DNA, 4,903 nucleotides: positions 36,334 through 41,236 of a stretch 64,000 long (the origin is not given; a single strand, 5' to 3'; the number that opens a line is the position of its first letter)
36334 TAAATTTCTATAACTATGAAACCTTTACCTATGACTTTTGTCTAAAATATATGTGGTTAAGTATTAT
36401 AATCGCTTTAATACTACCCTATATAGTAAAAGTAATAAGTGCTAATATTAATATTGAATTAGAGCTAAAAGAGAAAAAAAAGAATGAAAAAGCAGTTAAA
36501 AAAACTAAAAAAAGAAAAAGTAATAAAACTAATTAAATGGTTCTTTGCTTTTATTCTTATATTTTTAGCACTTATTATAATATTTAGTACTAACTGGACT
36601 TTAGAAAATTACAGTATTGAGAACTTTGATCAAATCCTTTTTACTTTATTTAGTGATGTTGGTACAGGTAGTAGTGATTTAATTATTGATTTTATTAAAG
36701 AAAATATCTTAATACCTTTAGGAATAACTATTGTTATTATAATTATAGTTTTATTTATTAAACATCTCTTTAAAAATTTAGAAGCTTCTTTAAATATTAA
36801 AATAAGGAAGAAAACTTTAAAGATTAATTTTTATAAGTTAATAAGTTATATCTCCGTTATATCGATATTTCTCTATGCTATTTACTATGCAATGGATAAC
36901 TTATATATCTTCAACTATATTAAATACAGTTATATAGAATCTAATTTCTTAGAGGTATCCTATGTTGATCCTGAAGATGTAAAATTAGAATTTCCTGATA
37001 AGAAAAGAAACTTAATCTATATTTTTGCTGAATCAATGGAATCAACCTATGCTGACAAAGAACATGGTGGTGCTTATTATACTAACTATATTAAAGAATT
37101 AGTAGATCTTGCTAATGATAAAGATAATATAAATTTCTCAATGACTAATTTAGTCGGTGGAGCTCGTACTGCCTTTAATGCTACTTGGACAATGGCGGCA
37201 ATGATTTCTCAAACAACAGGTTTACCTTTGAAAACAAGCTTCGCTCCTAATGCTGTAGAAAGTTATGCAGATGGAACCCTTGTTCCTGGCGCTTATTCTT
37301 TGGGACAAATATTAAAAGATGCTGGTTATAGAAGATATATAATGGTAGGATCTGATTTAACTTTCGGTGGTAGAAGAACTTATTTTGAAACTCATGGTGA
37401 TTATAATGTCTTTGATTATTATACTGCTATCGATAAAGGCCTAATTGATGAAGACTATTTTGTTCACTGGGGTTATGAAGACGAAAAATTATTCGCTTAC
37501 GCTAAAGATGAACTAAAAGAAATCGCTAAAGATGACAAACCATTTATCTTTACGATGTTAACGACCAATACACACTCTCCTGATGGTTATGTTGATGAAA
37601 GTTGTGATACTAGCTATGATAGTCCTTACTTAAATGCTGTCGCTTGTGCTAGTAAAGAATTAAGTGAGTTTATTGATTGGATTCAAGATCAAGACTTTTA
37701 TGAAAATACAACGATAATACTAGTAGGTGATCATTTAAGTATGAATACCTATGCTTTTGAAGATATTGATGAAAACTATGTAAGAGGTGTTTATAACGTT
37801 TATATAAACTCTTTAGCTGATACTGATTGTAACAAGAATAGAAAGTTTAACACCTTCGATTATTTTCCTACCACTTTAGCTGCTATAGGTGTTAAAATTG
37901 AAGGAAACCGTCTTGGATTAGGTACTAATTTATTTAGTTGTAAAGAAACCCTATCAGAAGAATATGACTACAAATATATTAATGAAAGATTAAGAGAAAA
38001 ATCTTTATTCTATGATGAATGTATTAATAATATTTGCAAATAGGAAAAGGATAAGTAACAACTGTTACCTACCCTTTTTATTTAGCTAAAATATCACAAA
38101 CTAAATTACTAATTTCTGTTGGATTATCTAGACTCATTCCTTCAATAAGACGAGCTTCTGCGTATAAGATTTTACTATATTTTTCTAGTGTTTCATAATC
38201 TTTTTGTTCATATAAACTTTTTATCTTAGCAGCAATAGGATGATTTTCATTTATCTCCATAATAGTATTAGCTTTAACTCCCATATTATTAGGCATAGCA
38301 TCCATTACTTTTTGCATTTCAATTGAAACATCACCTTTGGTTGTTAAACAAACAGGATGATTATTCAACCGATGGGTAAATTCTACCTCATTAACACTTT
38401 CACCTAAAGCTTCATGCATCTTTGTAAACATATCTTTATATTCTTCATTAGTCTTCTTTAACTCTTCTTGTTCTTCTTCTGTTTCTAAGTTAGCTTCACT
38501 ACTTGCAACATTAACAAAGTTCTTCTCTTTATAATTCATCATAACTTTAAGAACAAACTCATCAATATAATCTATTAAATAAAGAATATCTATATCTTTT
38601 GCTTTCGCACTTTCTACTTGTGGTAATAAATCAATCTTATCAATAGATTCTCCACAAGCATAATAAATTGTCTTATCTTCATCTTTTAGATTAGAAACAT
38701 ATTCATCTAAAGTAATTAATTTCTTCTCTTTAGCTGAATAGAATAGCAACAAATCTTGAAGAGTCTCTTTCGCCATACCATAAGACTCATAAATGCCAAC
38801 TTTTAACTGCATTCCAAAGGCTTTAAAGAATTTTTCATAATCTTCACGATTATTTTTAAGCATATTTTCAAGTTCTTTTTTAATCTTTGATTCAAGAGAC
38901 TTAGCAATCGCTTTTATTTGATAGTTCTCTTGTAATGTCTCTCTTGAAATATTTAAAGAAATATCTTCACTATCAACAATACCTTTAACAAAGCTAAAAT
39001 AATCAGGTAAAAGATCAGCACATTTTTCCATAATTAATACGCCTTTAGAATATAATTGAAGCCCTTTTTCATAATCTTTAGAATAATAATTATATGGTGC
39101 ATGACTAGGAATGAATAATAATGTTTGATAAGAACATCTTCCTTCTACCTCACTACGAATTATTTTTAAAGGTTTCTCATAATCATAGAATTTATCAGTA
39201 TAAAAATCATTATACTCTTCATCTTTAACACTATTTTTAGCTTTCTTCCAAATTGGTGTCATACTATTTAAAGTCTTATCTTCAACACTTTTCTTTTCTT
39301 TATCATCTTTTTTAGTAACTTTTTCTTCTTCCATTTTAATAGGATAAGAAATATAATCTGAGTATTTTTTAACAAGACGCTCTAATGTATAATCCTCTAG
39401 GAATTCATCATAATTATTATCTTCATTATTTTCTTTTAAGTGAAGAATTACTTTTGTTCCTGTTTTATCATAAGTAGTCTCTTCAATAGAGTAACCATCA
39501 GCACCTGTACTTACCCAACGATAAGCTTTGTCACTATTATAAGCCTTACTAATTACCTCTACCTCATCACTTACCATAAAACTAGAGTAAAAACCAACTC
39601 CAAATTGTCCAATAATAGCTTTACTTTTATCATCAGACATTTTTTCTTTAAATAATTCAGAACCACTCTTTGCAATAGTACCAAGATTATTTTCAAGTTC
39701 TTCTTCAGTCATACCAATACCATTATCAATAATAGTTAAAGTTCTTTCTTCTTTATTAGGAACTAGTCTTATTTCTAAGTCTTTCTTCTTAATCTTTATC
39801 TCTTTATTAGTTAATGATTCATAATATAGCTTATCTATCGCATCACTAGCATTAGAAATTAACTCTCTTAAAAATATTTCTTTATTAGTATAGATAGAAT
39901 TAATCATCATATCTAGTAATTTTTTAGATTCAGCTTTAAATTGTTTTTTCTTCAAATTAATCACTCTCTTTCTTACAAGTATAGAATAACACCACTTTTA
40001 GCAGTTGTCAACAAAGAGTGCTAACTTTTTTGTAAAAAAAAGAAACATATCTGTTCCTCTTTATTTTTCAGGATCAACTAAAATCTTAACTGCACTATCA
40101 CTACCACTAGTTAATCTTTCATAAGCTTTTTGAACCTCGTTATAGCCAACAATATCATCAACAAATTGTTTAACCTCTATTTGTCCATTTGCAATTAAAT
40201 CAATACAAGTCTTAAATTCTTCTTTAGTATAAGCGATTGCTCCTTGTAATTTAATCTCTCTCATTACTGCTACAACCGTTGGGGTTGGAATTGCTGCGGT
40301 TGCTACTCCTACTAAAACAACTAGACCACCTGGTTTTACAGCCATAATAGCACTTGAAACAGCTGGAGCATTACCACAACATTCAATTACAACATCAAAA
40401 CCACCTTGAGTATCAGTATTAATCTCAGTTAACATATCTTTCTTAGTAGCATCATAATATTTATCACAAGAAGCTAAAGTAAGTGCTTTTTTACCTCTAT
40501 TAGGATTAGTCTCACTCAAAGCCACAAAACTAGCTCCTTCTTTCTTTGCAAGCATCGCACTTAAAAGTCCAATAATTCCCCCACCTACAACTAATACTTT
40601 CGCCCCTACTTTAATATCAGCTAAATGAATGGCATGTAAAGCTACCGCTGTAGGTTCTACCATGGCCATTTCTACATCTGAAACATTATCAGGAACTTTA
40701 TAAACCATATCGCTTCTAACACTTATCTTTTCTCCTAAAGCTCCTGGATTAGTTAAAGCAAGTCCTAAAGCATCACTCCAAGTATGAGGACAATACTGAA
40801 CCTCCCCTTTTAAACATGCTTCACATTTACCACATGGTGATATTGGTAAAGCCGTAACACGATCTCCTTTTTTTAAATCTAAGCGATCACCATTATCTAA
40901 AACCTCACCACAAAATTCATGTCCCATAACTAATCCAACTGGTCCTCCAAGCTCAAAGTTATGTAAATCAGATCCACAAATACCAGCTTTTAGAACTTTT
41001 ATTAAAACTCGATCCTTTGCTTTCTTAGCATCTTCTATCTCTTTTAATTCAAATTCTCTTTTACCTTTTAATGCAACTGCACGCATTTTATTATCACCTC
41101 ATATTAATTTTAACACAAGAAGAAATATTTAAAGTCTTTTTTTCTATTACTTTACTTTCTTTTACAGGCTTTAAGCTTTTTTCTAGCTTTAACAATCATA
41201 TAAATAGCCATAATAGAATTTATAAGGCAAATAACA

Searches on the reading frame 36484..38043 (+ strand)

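Call 81: search_protein_families(library=pfam, proteins=[window:36484-38043:+])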
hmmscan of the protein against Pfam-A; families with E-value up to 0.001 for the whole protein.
window:36484-38043:+ (519 aa): 1 family
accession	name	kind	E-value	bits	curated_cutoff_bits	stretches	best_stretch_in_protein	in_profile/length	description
PF00884.28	Sulfatase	-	4e-20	72.8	25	1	175-421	1-245/301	Sulfatase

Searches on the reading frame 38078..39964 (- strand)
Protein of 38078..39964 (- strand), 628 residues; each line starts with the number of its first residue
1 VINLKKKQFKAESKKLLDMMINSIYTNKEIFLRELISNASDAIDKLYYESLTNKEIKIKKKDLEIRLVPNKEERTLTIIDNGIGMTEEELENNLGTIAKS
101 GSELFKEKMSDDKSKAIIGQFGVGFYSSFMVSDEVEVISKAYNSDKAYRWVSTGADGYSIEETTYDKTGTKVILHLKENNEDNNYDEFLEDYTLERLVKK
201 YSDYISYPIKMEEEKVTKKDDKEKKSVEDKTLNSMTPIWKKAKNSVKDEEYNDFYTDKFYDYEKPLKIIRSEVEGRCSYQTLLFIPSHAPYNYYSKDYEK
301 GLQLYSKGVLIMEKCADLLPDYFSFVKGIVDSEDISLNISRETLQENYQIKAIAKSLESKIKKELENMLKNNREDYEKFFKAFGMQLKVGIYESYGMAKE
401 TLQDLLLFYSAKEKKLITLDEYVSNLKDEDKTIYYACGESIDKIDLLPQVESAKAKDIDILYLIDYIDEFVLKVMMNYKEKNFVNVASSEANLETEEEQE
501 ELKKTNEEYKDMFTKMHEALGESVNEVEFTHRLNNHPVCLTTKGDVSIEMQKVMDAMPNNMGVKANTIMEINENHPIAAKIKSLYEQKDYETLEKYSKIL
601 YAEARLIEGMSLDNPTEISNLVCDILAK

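Call 81: search_protein_families(library=pfam, proteins=[window:38078-39964:-])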
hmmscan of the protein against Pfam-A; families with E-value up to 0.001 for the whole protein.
window:38078-39964:- (628 aa): 3 families
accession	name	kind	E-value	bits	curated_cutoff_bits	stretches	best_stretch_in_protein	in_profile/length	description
PF00183.23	HSP90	-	4.1e-105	353.1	24.4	2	214-626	64-486/518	Hsp90 protein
PF13589.12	HATPase_c_3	-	8.8e-13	48.9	25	1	31-151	6-104/137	Histidine kinase-, DNA gyrase B-, and HSP90-like ATPase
PF02518.31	HATPase_c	-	2.3e-08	34.9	26.4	1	29-178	3-109/111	Histidine kinase-, DNA gyrase B-, and HSP90-like ATPase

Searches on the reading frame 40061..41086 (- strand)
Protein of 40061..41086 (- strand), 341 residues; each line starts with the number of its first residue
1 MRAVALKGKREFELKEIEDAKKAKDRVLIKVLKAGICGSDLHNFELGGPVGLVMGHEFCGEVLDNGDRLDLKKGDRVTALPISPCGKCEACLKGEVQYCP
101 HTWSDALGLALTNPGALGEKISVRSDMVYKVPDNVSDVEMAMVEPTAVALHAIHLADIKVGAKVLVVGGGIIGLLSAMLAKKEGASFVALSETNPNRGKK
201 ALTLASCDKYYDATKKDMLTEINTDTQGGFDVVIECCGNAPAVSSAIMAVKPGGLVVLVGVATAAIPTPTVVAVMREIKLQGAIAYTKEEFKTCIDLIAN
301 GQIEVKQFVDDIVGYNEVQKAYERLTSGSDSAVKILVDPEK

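Call 81: search_protein_families(library=pfam, proteins=[window:40061-41086:-])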
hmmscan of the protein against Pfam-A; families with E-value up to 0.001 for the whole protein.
window:40061-41086:- (341 aa): 4 families
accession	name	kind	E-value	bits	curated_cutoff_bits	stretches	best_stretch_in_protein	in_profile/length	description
PF08240.17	ADH_N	-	4.4e-22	78.7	23.5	1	24-133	2-104/104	Alcohol dehydrogenase GroES-like domain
PF00107.32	ADH_zinc_N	-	1.7e-21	77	31.8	1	172-299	2-128/129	Zinc-binding dehydrogenase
PF16912.11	Glu_dehyd_C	-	3.4e-15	56.5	34.9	1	142-325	6-201/211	Glucose dehydrogenase C-terminus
PF13602.12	ADH_zinc_N_2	-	1.8e-09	39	27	1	208-329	4-127/134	Zinc-binding dehydrogenase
